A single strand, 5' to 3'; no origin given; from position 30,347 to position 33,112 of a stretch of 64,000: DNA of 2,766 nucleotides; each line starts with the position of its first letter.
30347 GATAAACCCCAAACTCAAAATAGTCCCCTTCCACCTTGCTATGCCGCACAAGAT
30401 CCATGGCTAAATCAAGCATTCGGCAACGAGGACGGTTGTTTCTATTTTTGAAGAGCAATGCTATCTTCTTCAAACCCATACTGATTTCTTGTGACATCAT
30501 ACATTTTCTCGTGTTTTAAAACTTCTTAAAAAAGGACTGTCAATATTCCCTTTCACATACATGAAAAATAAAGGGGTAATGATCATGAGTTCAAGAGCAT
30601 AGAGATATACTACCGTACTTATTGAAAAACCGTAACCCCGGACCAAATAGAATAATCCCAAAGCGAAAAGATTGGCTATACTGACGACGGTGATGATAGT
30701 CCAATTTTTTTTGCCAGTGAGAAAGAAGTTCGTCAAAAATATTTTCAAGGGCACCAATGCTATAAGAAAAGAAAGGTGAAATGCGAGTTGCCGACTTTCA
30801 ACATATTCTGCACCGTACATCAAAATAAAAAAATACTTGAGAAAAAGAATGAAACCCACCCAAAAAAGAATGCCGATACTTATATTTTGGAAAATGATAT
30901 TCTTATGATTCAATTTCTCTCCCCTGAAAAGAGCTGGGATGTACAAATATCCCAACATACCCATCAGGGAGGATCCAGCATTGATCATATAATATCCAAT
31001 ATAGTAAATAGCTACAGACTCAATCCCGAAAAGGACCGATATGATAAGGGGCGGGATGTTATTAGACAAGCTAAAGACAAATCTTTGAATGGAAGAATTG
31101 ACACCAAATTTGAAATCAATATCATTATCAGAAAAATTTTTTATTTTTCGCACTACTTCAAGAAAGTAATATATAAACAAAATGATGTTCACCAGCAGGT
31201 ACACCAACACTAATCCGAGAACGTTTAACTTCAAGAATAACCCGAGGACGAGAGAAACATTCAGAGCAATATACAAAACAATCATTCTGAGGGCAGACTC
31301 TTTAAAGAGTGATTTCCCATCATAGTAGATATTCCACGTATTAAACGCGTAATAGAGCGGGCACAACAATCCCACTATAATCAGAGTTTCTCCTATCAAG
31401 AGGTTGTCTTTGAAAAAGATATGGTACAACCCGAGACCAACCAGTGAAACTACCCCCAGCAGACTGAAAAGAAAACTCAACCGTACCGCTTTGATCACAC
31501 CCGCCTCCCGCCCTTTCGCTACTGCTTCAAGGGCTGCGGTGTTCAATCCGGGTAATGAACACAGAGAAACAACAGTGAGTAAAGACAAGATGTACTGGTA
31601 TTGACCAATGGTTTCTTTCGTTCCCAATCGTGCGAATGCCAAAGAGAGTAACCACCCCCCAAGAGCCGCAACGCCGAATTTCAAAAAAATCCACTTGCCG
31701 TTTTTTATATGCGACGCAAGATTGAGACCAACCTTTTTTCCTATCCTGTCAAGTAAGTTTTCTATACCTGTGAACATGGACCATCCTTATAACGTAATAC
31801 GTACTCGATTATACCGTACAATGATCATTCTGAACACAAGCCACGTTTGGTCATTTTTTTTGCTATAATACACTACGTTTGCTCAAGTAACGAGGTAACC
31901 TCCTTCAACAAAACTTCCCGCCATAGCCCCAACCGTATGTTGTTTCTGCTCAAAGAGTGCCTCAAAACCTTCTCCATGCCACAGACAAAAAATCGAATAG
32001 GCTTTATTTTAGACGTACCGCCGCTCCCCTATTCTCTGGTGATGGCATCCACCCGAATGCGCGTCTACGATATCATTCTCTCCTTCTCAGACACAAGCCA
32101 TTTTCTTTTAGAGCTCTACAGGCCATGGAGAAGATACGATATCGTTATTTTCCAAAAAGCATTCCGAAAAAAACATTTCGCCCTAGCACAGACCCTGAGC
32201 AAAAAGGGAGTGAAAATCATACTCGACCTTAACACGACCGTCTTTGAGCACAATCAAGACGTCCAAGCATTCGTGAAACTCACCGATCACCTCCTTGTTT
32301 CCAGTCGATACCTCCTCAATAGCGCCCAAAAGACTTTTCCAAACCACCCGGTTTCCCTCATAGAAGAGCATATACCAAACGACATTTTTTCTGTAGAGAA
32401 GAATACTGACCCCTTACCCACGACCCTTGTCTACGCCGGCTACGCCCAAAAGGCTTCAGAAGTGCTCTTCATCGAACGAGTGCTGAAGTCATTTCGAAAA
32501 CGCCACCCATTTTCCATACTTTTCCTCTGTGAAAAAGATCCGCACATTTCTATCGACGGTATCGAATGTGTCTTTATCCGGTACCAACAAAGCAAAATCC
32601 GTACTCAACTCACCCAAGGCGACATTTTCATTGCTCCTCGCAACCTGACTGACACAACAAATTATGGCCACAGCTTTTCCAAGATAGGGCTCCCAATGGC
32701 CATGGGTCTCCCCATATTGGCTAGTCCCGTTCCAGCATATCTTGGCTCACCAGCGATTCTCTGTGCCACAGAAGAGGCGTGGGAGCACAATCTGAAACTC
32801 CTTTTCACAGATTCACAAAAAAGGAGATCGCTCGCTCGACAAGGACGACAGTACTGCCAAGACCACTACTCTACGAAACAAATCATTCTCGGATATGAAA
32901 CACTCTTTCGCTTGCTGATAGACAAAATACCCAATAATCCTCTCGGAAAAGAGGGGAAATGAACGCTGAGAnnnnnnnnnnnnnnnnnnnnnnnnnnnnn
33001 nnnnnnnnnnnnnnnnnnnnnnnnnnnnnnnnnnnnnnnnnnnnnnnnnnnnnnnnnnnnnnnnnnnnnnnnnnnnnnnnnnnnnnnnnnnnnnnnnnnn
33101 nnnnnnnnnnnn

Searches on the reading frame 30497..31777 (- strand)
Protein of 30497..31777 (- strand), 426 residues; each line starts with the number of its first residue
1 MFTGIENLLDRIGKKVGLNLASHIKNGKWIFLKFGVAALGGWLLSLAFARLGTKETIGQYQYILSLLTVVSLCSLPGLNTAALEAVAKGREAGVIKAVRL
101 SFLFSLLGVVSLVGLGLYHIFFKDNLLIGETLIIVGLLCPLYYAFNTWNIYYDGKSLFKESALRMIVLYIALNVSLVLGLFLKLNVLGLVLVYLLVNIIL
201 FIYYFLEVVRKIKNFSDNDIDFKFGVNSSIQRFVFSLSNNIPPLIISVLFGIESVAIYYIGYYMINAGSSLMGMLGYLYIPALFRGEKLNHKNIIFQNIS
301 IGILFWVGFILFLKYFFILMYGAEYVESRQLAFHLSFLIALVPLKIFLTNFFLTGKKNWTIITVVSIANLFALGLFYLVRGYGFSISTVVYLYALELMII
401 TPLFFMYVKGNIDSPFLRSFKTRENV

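Call 6: search_protein_families(library=pfam, proteins=[window:30497-31777:-], max_evalue=0.001)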
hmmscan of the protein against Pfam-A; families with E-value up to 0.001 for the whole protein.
window:30497-31777:- (426 aa): 1 family
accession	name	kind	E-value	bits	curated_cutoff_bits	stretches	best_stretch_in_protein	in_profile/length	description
PF01943.22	Polysacc_synt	-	3.5e-07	30.4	28.2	1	26-285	4-272/274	Polysaccharide biosynthesis protein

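Call 65: search_protein_families(library=ncbifam, proteins=[window:30497-31777:-], max_evalue=0.001)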
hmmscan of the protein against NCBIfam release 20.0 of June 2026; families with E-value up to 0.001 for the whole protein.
window:30497-31777:- (426 aa): 0 families

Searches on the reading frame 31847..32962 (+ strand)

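Call 6: search_protein_families(library=pfam, proteins=[window:31847-32962:+], max_evalue=0.001)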
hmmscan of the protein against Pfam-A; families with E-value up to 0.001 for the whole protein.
window:31847-32962:+ (371 aa): 0 families

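Call 58: search_protein_families(library=pfam, proteins=[window:31847-32962:+], max_evalue=5)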
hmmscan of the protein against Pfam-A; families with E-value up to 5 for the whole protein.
window:31847-32962:+ (371 aa): 2 families
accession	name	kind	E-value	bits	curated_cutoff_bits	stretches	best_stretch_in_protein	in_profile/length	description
PF13692.12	Glyco_trans_1_4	-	0.03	15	27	1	207-317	19-137/142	Glycosyl transferases group 1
PF02274.22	ADI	-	0.13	11.7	22.8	1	98-155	6-62/377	Arginine deiminase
